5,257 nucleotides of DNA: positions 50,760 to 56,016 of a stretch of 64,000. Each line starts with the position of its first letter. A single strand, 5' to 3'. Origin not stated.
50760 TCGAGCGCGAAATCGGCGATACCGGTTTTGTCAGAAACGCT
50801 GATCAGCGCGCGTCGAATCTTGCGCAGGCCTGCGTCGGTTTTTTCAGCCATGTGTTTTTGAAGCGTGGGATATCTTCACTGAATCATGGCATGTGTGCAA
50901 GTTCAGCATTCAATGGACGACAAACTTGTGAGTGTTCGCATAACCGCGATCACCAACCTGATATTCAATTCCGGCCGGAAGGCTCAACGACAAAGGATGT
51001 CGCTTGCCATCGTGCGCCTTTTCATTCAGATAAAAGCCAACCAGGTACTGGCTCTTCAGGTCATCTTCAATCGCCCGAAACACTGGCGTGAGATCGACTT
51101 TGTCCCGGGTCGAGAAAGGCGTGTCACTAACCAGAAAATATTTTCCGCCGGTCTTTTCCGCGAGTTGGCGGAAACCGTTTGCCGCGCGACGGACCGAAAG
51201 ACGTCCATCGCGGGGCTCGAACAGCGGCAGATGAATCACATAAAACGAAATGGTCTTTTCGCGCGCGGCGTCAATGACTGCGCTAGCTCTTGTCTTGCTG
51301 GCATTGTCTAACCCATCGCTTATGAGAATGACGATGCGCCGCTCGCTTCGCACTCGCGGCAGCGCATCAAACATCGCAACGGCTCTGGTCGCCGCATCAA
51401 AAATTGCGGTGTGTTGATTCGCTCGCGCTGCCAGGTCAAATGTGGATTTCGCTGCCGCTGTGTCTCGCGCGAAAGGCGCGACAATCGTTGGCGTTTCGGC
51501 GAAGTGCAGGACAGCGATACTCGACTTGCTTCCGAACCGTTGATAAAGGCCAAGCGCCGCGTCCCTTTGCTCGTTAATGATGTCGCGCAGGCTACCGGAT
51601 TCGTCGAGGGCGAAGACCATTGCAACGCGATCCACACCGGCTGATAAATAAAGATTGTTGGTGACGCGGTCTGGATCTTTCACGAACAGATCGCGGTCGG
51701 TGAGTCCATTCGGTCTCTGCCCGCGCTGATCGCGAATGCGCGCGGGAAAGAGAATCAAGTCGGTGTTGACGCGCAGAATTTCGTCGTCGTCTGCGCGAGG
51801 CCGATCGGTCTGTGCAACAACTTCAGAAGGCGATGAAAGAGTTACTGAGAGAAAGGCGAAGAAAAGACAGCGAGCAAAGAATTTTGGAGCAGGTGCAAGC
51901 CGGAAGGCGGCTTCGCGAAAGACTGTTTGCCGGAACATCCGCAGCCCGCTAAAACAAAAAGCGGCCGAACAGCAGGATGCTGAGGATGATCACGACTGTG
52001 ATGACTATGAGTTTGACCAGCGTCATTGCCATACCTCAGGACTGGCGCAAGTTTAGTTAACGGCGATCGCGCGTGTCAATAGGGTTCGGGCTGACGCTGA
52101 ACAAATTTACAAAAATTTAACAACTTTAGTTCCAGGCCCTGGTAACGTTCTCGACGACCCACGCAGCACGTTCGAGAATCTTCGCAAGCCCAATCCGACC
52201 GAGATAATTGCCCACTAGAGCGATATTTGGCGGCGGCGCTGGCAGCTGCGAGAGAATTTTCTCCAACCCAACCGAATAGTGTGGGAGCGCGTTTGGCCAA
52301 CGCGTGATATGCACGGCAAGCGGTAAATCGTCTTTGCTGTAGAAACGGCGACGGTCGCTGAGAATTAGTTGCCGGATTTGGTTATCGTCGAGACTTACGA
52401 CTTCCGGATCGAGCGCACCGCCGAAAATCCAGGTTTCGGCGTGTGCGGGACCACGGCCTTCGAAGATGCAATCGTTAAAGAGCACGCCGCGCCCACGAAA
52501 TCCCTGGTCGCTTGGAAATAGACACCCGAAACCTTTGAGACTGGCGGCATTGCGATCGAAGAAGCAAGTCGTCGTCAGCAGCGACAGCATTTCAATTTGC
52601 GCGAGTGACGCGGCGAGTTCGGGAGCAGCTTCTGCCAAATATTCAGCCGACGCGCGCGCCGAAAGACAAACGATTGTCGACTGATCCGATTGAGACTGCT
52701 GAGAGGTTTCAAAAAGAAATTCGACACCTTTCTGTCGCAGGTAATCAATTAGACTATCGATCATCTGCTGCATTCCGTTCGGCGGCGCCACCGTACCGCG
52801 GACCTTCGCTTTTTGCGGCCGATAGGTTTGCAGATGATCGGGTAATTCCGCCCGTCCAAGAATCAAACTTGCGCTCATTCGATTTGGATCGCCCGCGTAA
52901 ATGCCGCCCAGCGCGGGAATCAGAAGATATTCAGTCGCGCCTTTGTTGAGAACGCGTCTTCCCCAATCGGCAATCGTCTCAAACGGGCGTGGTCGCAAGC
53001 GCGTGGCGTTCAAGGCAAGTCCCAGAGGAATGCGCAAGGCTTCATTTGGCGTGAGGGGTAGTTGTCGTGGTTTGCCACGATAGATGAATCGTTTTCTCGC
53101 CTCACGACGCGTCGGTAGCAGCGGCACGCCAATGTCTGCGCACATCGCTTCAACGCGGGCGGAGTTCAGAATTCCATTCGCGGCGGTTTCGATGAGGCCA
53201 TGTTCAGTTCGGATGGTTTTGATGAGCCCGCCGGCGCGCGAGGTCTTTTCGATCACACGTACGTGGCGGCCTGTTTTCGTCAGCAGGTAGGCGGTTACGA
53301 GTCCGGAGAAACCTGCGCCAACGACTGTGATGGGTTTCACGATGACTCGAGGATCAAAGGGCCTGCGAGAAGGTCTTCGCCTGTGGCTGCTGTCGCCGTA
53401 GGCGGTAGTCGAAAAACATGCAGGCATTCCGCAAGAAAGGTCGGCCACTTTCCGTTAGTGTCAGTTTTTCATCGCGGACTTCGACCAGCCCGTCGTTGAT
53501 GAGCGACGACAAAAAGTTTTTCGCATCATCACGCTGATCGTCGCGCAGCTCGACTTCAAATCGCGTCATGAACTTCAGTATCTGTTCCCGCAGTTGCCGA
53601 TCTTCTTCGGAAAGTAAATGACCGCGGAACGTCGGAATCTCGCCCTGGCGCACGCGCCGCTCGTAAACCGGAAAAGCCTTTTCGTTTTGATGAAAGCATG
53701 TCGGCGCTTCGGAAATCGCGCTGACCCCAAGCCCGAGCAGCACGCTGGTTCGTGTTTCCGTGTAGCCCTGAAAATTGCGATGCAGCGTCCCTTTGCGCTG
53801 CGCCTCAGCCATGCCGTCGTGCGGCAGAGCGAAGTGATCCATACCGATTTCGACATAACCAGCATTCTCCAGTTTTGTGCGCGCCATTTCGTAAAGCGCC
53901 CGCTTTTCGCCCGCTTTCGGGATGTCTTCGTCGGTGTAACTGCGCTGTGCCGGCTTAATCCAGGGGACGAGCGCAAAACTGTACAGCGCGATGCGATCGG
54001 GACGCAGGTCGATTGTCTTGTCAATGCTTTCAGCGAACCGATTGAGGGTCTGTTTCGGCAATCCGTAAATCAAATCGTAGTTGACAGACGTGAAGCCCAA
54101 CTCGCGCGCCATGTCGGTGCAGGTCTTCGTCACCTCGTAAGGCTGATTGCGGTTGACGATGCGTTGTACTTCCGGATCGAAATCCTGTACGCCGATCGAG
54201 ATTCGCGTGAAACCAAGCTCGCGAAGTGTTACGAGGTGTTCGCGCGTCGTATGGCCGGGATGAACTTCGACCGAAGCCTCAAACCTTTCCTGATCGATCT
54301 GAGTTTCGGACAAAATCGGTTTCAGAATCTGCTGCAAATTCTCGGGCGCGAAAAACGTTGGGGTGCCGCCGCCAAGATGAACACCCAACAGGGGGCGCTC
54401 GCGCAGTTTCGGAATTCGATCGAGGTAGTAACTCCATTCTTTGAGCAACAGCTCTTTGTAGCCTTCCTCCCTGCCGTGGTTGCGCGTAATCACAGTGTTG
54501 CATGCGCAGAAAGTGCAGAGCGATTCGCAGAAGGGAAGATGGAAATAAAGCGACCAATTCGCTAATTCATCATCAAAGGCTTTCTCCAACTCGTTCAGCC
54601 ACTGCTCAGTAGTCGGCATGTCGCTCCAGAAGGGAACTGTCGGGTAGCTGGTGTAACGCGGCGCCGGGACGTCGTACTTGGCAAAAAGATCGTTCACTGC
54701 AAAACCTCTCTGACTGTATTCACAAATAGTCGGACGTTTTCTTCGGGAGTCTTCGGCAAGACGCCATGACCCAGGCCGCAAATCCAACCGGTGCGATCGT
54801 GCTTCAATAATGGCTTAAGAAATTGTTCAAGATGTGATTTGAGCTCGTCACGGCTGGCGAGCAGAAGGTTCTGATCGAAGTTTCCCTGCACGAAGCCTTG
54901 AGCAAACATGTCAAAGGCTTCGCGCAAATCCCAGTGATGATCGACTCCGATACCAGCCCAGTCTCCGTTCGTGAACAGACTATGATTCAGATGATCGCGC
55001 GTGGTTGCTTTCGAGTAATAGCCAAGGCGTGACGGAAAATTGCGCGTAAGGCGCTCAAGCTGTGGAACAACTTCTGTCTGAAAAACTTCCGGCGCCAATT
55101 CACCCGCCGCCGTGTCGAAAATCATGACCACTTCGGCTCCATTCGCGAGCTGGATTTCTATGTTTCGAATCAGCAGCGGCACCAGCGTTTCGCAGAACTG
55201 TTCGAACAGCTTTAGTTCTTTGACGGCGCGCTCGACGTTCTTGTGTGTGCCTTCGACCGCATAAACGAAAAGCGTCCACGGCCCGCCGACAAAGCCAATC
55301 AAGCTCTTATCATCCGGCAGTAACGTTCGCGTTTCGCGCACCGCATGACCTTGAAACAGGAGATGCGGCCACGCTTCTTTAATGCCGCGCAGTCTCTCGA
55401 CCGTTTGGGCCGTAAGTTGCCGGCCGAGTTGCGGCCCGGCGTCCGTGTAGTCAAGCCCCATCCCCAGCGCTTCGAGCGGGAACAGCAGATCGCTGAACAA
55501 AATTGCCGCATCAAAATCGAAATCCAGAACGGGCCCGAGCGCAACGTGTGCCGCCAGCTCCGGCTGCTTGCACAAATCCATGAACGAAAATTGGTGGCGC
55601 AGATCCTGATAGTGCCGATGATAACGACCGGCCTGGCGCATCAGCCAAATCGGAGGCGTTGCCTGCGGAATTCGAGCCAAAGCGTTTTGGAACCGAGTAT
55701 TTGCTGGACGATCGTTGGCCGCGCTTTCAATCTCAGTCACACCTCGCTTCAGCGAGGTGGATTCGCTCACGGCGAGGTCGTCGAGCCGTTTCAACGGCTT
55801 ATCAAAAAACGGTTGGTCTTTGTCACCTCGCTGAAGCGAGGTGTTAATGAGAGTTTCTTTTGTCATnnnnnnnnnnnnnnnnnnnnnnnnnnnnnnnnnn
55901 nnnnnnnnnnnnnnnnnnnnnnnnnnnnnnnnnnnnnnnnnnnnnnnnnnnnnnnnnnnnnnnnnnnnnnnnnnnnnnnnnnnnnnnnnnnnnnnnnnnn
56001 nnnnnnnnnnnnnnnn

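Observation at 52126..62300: Heme biosynthesis super-operon with an embedded, translationally coupled two-component system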

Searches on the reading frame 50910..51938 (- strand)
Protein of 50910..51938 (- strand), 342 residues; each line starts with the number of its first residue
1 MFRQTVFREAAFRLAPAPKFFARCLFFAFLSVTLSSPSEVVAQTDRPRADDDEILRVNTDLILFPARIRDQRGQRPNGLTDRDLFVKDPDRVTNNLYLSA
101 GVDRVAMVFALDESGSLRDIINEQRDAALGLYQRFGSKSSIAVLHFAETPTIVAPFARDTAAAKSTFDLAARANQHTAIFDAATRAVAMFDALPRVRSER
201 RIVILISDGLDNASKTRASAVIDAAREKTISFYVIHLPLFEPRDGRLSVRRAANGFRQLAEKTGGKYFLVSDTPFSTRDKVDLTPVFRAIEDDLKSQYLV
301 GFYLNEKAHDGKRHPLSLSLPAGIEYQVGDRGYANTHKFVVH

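Call 42: search_protein_families(library=pfam, proteins=[window:50910-51938:-], max_evalue=0.01)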
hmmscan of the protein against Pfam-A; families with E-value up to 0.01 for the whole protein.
window:50910-51938:- (342 aa): 4 families
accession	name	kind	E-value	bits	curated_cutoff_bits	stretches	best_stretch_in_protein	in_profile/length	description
PF00092.34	VWA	-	6.9e-11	43.1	23.8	1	107-272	2-164/174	von Willebrand factor type A domain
PF13519.12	VWA_2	-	7.2e-09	36.7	27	1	107-209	1-106/107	von Willebrand factor type A domain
PF13768.12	VWA_3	-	0.0084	16.6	27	0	107-237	3-133/155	von Willebrand factor type A domain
PF05762.20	VWA_CoxE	-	0.0097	15.8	26.4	0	106-234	58-184/222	VWA domain containing CoxE-like protein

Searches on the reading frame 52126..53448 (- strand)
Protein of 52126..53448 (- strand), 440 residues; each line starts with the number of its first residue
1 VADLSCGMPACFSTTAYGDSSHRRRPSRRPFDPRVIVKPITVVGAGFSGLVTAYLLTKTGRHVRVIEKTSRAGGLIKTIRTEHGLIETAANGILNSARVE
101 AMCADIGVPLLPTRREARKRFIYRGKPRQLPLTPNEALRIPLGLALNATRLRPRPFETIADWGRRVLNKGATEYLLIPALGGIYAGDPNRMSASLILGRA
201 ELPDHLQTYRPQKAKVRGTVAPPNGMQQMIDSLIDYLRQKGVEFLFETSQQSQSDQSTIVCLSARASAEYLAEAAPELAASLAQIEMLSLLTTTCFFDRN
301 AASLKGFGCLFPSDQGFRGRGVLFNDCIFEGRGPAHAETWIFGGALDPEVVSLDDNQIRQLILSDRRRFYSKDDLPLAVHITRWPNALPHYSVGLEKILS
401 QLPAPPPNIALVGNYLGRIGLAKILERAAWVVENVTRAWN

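Call 3: search_protein_families(library=pfam, proteins=[window:52126-53448:-])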
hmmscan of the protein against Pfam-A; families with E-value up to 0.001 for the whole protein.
window:52126-53448:- (440 aa): 7 families
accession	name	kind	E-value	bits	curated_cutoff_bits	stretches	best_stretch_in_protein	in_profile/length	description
PF01593.30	Amino_oxidase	-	7.5e-21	75.4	19.8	1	47-415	1-419/443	Flavin containing amine oxidoreductase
PF13450.12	NAD_binding_8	-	3.3e-13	50.1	21.9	1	42-104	1-66/68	NAD(P)-binding Rossmann-like domain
PF01266.30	DAO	-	4.7e-06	26.8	27.9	1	40-73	2-35/353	FAD dependent oxidoreductase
PF00070.33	Pyr_redox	-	8e-06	26.7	22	0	40-71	2-33/82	Pyridine nucleotide-disulphide oxidoreductase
PF07992.20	Pyr_redox_2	-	4.5e-05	23.4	26.1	1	33-72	142-177/291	Pyridine nucleotide-disulphide oxidoreductase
PF00890.30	FAD_binding_2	-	0.0003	20.6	20.4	0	42-88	4-47/414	FAD binding domain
PF01494.25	FAD_binding_3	-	0.00031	20.5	22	1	40-80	4-44/349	FAD binding domain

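Call 4: search_protein_families(library=ncbifam, proteins=[window:52126-53448:-])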
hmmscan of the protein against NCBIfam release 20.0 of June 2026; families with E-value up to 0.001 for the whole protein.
window:52126-53448:- (440 aa): 31 families (the best 25 are shown)
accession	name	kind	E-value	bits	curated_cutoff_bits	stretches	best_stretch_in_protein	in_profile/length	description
TIGR00562.1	proto_IX_ox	equivalog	7.5e-36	123.7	97.85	2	250-435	271-464/470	protoporphyrinogen oxidase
NF008841.0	PRK11883.1-1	equivalog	1.5e-18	66.9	517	2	230-436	239-448/453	protoporphyrinogen oxidase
NF008845.0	PRK11883.1-5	equivalog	7.8e-18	64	560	2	343-435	365-461/468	protoporphyrinogen oxidase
NF005560.0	PRK07233.1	equivalog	3.4e-13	49.2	252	1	40-87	3-50/435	hypothetical protein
NF045637.1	carotdesatCrtDProt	equivalog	9.1e-09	34.4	580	1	40-88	1-49/485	1-hydroxycarotenoid 3,4-desaturase CrtD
NF058655.1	CrtID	equivalog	1.4e-08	34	640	1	40-81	1-42/478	bifunctional phytoene desaturase/3,4-desaturase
NF005548.0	PRK07208.1-4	equivalog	3.1e-08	32.7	389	1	38-144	4-110/488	hypothetical protein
NF008843.0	PRK11883.1-3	equivalog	3.8e-08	32.8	406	1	38-195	2-167/424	protoporphyrinogen oxidase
NF005545.0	PRK07208.1-1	equivalog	1.8e-07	29.9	451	1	40-144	10-114/504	hypothetical protein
TIGR02734.1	crtI_fam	subfamily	1.9e-07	30.2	238.1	1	41-81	2-42/504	phytoene desaturase family protein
TIGR02733.1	desat_CrtD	equivalog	6.7e-07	28.3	549.7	1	40-82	4-46/492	C-3',4' desaturase CrtD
TIGR03315.1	Se_ygfK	equivalog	1.1e-06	26.5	835.3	1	38-82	538-582/1012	putative selenate reductase subunit YgfK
NF009410.0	PRK12771.1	subfamily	1.3e-06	27.3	516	1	38-77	139-178/566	NAD(P)-binding protein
NF042421.1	hydcarot_desat_CrtD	equivalog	3.5e-06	25.8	500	0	40-81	4-45/487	1-hydroxycarotenoid 3,4-desaturase CrtD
TIGR03467.1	HpnE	equivalog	5.5e-06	26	283.05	1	41-81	2-42/430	hydroxysqualene dehydroxylase HpnE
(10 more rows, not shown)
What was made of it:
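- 52126..53340 (-): hemY: protoporphyrinogen oxidase (likely start GTG 53340). TIGR00562 at 124 bits, above its cutoff of 98 (call 4).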

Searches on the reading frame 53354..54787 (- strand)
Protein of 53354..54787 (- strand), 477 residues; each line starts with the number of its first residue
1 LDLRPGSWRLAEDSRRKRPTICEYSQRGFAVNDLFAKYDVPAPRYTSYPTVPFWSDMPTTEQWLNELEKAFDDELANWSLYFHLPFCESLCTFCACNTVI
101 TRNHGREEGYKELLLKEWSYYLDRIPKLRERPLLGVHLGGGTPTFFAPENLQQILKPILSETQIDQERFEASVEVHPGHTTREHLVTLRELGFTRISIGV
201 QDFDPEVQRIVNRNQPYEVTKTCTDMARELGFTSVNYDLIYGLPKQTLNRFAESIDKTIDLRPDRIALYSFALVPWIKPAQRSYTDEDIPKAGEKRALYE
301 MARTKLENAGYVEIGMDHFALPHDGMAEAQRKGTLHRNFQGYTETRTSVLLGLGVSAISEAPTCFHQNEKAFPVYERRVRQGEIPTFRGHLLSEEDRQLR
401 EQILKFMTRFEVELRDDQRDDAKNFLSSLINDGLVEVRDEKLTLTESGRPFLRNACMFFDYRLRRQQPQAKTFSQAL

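Call 3: search_protein_families(library=pfam, proteins=[window:53354-54787:-])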
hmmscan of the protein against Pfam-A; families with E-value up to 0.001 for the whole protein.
window:53354-54787:- (477 aa): 1 family
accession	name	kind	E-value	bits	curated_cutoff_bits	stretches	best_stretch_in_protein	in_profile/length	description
PF04055.27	Radical_SAM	-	2.6e-23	83.5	29.5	1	82-256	2-164/166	Radical SAM superfamily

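Call 4: search_protein_families(library=ncbifam, proteins=[window:53354-54787:-])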
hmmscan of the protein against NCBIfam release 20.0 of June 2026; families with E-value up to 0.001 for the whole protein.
window:53354-54787:- (477 aa): 20 families
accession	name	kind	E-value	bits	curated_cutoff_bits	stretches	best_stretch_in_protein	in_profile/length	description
TIGR00538.1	hemN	equivalog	1.8e-127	425.9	324.95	1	33-476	6-453/454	oxygen-independent coproporphyrinogen III oxidase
NF006067.1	PRK08208.1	equivalog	7.5e-50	170.1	380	1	73-448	31-403/427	STM4012 family radical SAM protein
TIGR00539.1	hemN_rel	equivalog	2.7e-41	141.9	205.4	1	79-320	2-235/361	radical SAM family heme chaperone HemW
TIGR04107.1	rSAM_HutW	equivalog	2e-40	138.9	400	1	61-449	22-404/419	heme anaerobic degradation radical SAM methyltransferase ChuW/HutW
TIGR03994.1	rSAM_HemZ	equivalog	1.7e-35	122.9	321.4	1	75-311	82-315/401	coproporphyrinogen dehydrogenase HemZ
NF006064.0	PRK08207.2-2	equivalog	2.3e-27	96.1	504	1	69-288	138-355/465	coproporphyrinogen III oxidase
NF006060.0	PRK08207.1-3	equivalog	9.3e-26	90.6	653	1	71-286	143-359/477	coproporphyrinogen III oxidase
NF005133.0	PRK06582.1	equivalog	1.9e-22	79.8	597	1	77-319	11-248/390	coproporphyrinogen III oxidase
NF004567.0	PRK05904.1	equivalog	1.5e-20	73.7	355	1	80-273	9-194/353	coproporphyrinogen III oxidase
NF006061.0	PRK08207.1-4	equivalog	1.6e-20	73.4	702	1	77-270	173-367/501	coproporphyrinogen III oxidase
NF006385.0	PRK08629.1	equivalog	2.8e-20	72.5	355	1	77-272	52-237/439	coproporphyrinogen III oxidase family protein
NF006059.0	PRK08207.1-1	equivalog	5.4e-17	61.7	1012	1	78-271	172-366/496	coproporphyrinogen III oxidase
NF006062.0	PRK08207.1-5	equivalog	9.6e-17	61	1007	1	75-301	146-375/476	coproporphyrinogen III oxidase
NF006065.0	PRK08207.2-4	equivalog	2.1e-16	60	922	1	78-313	169-407/484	coproporphyrinogen III oxidase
NF006063.0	PRK08207.2-1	equivalog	5.2e-16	58.3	1074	1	77-273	192-388/518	coproporphyrinogen III oxidase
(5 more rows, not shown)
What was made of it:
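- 53354..54697 (-): hemN: oxygen-independent coproporphyrinogen III oxidase; its GTG start overlaps the hemE stop. TIGR00538 at 426 bits, above its cutoff (call 4).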

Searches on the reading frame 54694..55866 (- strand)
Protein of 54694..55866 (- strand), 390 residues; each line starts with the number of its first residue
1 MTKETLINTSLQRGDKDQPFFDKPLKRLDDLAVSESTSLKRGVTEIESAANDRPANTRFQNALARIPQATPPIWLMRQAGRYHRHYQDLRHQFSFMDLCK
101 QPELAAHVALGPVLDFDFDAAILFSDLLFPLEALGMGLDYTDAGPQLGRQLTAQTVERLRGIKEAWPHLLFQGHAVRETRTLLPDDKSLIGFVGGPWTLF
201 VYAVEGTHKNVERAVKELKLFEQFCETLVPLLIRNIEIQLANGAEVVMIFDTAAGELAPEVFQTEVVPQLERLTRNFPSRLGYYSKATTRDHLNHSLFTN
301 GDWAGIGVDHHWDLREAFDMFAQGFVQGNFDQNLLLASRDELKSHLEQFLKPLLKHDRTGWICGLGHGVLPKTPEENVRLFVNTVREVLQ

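Call 3: search_protein_families(library=pfam, proteins=[window:54694-55866:-])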
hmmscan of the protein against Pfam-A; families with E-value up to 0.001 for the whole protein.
window:54694-55866:- (390 aa): 1 family
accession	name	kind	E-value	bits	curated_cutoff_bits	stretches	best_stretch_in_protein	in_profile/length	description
PF01208.23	URO-D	-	1.3e-78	264.9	23.9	1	55-387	2-345/346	Uroporphyrinogen decarboxylase (URO-D)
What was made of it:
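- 54694..55866 (-): hemE: uroporphyrinogen decarboxylase. The ORF is open from the ATGA, and the first ~55 codons are a variable extension. PF01208 E 1e-78, starting at residue 55 (call 3).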

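Call 4: search_protein_families(library=ncbifam, proteins=[window:54694-55866:-])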
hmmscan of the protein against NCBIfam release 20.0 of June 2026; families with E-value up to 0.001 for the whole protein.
window:54694-55866:- (390 aa): 4 families
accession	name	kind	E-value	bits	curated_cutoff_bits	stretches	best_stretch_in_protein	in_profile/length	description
TIGR01464.1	hemE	equivalog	2.2e-71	240.6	302.95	1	59-387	2-338/338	uroporphyrinogen decarboxylase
NF004889.0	PRK06252.1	subfamily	3.8e-10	39.3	244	1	189-388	141-336/340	methylcobalamin:coenzyme M methyltransferase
TIGR01463.1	mtaA_cmuA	subfamily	7e-08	32.1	235.4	1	101-337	48-291/340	MtaA/CmuA family methyltransferase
NF040654.1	MtaA_Meth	equivalog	4e-07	29.3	400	1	175-384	125-331/337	methylcobamide:CoM methyltransferase MtaA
